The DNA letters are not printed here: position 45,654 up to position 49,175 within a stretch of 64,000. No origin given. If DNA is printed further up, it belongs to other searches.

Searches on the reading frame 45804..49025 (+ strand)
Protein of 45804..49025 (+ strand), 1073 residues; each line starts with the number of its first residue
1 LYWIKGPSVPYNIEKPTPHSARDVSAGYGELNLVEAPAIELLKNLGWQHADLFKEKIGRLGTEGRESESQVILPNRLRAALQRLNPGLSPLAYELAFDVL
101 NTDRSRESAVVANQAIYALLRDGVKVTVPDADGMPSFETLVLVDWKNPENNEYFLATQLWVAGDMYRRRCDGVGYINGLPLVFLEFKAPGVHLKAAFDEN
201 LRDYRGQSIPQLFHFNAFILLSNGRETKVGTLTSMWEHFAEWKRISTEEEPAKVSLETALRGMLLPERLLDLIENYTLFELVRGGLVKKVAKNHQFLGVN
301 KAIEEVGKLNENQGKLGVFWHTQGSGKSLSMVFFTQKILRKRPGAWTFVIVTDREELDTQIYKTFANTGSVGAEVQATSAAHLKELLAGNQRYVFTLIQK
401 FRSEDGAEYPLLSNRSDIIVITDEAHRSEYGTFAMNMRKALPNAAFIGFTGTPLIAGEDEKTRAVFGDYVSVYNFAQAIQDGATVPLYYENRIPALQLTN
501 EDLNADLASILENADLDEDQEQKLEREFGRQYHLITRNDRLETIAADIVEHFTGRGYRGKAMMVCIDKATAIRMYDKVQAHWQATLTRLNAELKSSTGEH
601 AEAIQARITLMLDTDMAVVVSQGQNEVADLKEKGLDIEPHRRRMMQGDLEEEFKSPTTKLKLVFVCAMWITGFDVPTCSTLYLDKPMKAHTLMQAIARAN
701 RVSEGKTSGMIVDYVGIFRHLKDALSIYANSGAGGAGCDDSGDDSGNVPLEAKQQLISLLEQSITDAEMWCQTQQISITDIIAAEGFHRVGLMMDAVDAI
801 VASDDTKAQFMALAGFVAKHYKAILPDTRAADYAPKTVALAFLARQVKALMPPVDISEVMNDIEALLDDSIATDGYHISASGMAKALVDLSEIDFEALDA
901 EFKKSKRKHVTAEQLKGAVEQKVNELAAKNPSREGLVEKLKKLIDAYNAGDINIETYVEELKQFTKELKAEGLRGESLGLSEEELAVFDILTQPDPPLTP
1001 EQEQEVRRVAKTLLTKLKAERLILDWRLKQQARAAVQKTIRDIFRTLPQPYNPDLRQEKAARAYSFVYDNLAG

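Call 10: search_protein_families(library=pfam, proteins=[window:45804-49025:+], max_evalue=0.001)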
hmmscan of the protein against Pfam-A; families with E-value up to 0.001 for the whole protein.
window:45804-49025:+ (1073 aa): 6 families
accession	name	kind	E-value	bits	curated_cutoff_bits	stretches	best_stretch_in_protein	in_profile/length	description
PF18766.7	SWI2_SNF2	-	3.5e-76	256.2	26.7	1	294-518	1-219/221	SWI2/SNF2 ATPase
PF04313.20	HSDR_N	-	5.8e-45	154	25.1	1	30-234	4-194/198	Type I restriction enzyme R protein N terminus (HSDR_N)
PF11867.13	T1RH-like_C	-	2.7e-36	126.1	26.8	1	752-1059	10-315/329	Type I restriction enzyme HindI endonuclease subunit-like, C-terminal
PF04851.21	ResIII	-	3.4e-21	76.3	22.5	1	301-453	10-162/164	Type III restriction enzyme, res subunit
PF22679.2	T1R_D3-like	-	6e-21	75.9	27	1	559-714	3-156/158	Type I restriction enzyme subunit R domain 3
PF00270.35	DEAD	-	3.3e-05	24.1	26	1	324-453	24-160/167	DEAD/DEAH box helicase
